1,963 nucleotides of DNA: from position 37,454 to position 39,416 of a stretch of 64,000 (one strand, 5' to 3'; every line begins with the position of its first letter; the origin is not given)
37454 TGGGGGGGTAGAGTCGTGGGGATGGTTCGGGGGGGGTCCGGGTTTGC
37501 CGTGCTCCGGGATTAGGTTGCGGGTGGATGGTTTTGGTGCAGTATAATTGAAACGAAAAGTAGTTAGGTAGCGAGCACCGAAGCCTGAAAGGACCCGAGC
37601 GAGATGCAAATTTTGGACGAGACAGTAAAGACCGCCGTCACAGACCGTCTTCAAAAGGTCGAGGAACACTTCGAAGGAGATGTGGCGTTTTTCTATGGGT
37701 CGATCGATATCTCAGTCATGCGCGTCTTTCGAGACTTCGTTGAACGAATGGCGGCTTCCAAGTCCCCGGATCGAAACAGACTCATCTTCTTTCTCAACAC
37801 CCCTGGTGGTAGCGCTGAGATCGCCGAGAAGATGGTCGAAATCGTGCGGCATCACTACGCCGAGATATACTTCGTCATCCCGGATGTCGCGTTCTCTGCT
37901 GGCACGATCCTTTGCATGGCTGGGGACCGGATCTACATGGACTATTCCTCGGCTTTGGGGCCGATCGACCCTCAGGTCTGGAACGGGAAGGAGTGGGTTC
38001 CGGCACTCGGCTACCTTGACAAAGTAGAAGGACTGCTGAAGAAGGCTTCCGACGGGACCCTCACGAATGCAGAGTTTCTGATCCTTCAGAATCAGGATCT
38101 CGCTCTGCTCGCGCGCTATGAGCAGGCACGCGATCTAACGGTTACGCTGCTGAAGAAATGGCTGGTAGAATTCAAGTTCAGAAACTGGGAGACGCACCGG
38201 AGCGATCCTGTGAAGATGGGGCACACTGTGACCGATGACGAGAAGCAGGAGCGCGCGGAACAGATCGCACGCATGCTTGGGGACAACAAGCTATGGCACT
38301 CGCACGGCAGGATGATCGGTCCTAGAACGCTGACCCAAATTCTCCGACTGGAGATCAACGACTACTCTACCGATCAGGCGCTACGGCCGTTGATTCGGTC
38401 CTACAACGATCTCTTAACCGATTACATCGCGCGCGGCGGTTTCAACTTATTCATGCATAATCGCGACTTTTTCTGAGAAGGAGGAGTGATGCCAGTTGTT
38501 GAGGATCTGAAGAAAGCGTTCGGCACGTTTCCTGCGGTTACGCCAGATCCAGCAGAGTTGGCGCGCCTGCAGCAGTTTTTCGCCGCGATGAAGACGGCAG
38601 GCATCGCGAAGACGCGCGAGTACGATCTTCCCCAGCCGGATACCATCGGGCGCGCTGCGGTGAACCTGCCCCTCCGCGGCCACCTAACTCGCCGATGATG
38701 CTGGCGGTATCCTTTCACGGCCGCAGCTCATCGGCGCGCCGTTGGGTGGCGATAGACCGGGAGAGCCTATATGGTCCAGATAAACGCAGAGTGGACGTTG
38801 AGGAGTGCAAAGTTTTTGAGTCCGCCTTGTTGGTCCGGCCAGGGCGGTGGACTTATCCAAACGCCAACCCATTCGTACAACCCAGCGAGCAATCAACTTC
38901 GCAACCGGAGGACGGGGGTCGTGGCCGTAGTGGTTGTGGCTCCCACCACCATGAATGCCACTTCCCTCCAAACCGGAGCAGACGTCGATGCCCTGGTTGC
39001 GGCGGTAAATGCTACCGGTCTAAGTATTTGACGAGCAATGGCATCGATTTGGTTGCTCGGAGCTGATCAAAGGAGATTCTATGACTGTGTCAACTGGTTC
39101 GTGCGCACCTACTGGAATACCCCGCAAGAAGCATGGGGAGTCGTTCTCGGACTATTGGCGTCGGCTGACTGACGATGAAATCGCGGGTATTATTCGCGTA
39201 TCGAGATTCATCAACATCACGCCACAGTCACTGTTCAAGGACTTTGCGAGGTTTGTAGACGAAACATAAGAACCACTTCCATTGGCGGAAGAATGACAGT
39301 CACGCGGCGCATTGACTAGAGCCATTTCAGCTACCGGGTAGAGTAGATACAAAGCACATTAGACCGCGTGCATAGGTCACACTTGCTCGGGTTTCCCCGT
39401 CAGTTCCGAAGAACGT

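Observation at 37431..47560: About 10 kb lower-GC accessory island bounded by a G-run tract and a recombinase relic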

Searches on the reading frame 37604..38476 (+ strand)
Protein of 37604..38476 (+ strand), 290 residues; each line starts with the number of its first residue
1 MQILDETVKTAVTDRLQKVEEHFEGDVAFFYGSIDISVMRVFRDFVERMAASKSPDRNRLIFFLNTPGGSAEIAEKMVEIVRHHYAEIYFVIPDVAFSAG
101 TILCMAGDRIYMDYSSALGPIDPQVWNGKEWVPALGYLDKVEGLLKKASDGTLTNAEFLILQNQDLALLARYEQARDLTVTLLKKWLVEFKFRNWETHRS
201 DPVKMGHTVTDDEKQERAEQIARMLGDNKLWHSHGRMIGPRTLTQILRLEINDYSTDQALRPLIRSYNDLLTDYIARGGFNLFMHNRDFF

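Call 6: search_protein_families(library=pfam, proteins=[window:37604-38476:+], max_evalue=0.01)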
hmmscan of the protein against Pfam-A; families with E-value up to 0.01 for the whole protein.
window:37604-38476:+ (290 aa): 3 families
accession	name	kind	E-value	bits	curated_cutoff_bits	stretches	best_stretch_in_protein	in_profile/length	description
PF01972.22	SDH_protease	-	2.7e-14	53.3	31.3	1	52-155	86-186/286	ClpP-like SDH-type serine proteinase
PF25145.1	NfeD1b_N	-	5.8e-09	36.2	40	1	37-120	10-94/189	NfeD1b, N-terminal domain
PF00574.28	CLP_protease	-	0.00056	20.3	20.2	1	47-109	35-98/182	Clp protease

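Call 23: search_protein_families(library=padloc, proteins=[window:37604-38476:+], max_evalue=0.01)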
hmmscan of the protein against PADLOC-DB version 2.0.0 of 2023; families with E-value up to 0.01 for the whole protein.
window:37604-38476:+ (290 aa): 0 families

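Call 43: search_protein_families(library=ncbifam, proteins=[window:37604-38476:+], max_evalue=0.01)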
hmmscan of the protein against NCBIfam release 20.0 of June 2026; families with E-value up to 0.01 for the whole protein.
window:37604-38476:+ (290 aa): 6 families
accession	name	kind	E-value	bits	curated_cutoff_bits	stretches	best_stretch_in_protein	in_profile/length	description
NF047768.1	Clp_like_SDH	equivalog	4.7e-16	59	250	1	55-155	76-173/260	SDH family Clp fold serine proteinase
NF045542.1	Clp_rel_HeadMat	equivalog_domain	8.6e-08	32.3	120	1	42-117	20-94/165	head maturation protease, ClpP-related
NF045540.1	scaf_prot_MCP1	exception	0.0011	17.8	475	1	44-118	19-91/652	ClpP-like prohead protease/major capsid protein fusion protein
TIGR00700.1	GABAtrnsam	equivalog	0.0023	16.6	506.65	0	60-156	96-185/420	4-aminobutyrate--2-oxoglutarate transaminase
NF009205.0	PRK12553.1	subfamily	0.0024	17.5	228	1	17-108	29-118/211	ATP-dependent Clp protease proteolytic subunit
TIGR00706.1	SppA_dom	equivalog_domain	0.0064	16.1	155.45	0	53-121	28-98/208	signal peptide peptidase SppA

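Call 48: find_related_loci(query=window:37604-38476:+, collection=metagenome_contigs, flank=10000)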
Query window:37604-38476:+ (290 aa) in metagenome_contigs; peptide patterns used: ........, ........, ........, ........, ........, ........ (x = any residue, [..] = any of these).
600 stretches matched a pattern (row limit reached: there are more); 23 encode a relative of the query (tblastn E <= 1e-3); 23 distinct loci.
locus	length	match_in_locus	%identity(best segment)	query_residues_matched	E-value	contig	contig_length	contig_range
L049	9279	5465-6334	79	1-290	3e-162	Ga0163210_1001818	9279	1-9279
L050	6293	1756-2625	78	1-290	5e-162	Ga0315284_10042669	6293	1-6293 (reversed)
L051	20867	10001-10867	80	1-290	3e-160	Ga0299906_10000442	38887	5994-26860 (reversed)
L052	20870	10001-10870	78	1-290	3e-158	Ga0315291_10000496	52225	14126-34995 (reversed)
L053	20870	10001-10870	77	1-290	7e-158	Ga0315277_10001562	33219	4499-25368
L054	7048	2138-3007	77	1-290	4e-158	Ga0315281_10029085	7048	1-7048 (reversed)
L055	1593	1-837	78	12-290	9e-169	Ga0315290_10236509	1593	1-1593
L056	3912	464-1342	61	1-290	6e-129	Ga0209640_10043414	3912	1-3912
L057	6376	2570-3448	61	1-290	1e-126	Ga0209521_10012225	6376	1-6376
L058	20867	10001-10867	61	1-290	7e-126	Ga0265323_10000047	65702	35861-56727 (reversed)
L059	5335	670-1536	59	1-290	2e-123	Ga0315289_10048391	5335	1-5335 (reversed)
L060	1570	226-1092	59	1-290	2e-129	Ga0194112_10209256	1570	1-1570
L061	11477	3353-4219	59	1-290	6e-120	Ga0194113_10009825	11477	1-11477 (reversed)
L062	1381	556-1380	63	3-274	6e-130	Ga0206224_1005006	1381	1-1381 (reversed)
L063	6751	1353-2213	60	3-290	1e-119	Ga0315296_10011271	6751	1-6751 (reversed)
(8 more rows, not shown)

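Call 49: search_protein_families(library=phrogs, proteins=[window:37604-38476:+], max_evalue=0.01)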
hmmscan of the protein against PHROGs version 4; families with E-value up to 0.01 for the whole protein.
window:37604-38476:+ (290 aa): 6 families
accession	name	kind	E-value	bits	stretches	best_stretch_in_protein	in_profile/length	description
phrog_11747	-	unknown function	3.9e-56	191.4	1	41-277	48-267/290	-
phrog_53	-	head and packaging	3.6e-09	37.3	1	50-121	110-183/583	head maturation protease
phrog_21683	-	unknown function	5.7e-09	36.4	1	26-127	8-108/337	-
phrog_1684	-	head and packaging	9.1e-05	23.1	1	63-112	78-127/284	head maturation protease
phrog_2976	-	head and packaging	0.00014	22.7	1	30-116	25-110/394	head maturation protease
phrog_1827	-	other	0.00025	21.5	1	35-116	32-111/202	ATP-dependent protease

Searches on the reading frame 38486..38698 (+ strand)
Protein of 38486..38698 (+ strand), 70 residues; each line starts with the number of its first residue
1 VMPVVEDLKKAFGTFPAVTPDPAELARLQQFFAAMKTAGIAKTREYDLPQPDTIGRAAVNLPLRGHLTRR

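Call 43: search_protein_families(library=ncbifam, proteins=[window:38486-38698:+], max_evalue=0.01)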
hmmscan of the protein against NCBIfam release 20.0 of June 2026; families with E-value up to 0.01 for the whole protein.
window:38486-38698:+ (70 aa): 0 families

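Call 49: search_protein_families(library=phrogs, proteins=[window:38486-38698:+], max_evalue=0.01)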
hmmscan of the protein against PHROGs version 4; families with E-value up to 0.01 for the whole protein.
window:38486-38698:+ (70 aa): 0 families

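Call 89: search_protein_families(library=pfam, proteins=[window:38486-38698:+], max_evalue=0.1)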
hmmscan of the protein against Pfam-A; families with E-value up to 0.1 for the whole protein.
window:38486-38698:+ (70 aa): 0 families

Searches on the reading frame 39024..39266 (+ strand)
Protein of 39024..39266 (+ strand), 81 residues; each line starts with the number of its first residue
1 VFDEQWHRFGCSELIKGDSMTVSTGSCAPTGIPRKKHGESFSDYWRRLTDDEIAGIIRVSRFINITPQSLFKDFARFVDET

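Call 89: search_protein_families(library=pfam, proteins=[window:39024-39266:+], max_evalue=0.1)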
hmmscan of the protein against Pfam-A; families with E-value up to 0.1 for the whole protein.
seq(81 aa): 1 family
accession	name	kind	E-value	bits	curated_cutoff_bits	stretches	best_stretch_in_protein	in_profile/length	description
PF02697.20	VAPB_antitox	-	0.057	14.6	27.9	1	34-72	16-55/69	Putative antitoxin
